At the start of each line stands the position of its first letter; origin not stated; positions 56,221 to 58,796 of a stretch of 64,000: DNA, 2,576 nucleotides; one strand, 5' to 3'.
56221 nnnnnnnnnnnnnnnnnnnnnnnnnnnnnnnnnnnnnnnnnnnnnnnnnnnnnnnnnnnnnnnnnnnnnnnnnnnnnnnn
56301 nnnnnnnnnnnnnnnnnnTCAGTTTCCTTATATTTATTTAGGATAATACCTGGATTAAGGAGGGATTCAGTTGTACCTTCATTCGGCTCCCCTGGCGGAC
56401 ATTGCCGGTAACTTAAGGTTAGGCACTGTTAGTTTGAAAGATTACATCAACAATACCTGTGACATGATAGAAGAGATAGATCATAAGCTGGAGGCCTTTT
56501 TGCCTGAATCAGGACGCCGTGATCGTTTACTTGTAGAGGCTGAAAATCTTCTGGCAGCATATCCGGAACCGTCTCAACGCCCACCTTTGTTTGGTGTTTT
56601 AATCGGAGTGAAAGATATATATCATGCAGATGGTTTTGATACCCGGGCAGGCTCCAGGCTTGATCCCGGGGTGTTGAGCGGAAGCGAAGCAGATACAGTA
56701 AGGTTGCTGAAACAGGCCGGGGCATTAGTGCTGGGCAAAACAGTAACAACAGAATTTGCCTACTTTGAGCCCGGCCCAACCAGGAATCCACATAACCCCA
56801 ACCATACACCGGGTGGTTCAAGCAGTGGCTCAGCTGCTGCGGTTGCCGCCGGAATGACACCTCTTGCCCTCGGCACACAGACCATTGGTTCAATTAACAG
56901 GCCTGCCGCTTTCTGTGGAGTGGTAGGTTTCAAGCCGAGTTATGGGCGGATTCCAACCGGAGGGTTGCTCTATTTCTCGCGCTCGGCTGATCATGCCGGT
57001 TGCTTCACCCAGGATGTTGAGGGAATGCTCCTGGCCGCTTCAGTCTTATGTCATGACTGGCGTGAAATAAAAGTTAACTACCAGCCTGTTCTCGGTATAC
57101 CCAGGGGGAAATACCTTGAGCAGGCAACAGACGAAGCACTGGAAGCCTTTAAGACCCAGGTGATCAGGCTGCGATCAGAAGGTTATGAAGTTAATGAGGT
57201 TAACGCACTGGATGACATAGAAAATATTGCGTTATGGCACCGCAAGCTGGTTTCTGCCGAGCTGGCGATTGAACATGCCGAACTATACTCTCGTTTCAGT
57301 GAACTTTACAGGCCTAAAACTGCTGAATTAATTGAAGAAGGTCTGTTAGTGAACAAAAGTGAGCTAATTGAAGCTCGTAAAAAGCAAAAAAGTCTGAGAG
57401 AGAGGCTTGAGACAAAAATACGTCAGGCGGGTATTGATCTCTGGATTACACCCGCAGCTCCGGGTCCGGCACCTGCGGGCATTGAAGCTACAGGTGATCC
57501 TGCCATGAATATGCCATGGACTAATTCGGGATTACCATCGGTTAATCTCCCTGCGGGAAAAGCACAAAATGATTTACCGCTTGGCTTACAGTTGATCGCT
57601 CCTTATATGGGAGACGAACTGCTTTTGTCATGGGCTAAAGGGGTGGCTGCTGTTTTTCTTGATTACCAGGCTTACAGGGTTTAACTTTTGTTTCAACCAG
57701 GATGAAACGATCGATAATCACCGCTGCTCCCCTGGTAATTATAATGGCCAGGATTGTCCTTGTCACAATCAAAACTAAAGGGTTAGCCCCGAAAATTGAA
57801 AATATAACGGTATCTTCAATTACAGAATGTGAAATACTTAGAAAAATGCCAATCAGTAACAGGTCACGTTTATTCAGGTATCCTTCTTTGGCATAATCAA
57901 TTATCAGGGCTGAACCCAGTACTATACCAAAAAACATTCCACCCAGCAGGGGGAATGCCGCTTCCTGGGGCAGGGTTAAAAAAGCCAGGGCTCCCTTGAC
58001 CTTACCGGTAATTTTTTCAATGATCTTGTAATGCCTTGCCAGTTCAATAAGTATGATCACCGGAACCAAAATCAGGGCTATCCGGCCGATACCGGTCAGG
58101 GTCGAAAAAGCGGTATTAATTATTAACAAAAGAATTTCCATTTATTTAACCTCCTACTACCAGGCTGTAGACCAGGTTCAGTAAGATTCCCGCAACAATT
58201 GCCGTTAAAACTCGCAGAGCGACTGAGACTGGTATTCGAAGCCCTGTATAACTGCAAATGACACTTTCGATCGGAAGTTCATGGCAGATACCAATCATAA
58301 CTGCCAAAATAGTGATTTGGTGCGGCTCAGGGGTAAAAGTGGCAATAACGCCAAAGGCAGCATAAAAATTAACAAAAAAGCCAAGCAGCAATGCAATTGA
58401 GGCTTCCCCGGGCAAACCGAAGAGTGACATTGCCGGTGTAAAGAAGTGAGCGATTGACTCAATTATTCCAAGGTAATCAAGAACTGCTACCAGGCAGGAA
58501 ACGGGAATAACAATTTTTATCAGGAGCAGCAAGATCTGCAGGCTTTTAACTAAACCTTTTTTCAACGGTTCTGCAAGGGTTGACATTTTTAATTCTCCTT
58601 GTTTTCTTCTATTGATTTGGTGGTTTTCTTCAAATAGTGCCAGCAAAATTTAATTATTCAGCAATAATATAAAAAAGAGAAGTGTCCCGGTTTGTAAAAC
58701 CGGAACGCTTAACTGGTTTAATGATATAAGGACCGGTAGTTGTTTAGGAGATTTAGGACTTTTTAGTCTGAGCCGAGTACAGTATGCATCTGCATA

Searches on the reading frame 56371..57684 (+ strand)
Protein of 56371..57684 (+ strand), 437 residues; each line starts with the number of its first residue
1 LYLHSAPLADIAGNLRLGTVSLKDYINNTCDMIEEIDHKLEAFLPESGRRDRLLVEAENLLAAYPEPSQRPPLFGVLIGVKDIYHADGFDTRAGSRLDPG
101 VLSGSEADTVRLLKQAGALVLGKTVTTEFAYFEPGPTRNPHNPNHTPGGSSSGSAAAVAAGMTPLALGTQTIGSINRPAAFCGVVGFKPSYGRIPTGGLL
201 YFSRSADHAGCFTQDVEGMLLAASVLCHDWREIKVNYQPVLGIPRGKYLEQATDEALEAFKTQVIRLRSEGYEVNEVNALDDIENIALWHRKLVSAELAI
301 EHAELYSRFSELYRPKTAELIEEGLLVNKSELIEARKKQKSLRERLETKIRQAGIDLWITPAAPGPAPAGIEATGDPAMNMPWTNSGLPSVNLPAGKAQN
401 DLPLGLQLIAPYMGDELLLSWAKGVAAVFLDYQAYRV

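Call 46: search_protein_families(library=pfam, proteins=[window:56371-57684:+], max_evalue=0.0001)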
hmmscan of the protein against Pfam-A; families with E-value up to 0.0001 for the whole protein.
window:56371-57684:+ (437 aa): 1 family
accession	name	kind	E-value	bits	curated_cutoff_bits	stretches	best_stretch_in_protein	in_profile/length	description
PF01425.27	Amidase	-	1.9e-69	235.3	27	1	26-419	3-445/445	Amidase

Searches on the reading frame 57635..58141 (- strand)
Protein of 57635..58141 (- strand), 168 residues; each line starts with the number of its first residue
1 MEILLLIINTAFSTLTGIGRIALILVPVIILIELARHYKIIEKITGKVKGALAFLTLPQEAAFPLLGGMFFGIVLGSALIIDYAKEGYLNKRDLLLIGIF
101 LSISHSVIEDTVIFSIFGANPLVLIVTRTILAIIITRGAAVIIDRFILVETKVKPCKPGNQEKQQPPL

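Call 46: search_protein_families(library=pfam, proteins=[window:57635-58141:-], max_evalue=0.0001)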
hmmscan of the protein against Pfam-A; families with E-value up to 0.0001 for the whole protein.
window:57635-58141:- (168 aa): 1 family
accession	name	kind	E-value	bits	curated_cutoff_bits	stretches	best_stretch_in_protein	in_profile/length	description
PF07670.19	Gate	-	6.9e-07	30.1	29.6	1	20-119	3-103/104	Nucleoside recognition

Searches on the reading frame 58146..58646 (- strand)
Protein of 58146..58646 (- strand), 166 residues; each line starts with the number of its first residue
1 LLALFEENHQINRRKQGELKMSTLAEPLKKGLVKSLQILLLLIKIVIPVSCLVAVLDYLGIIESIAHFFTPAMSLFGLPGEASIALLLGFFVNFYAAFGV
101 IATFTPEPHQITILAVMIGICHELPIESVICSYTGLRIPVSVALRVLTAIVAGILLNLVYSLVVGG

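Call 46: search_protein_families(library=pfam, proteins=[window:58146-58646:-], max_evalue=0.0001)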
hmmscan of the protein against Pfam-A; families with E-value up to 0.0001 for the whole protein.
window:58146-58646:- (166 aa): 1 family
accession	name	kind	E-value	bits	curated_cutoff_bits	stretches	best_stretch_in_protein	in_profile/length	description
PF07670.19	Gate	-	5.4e-12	46.5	29.6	1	40-121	2-86/104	Nucleoside recognition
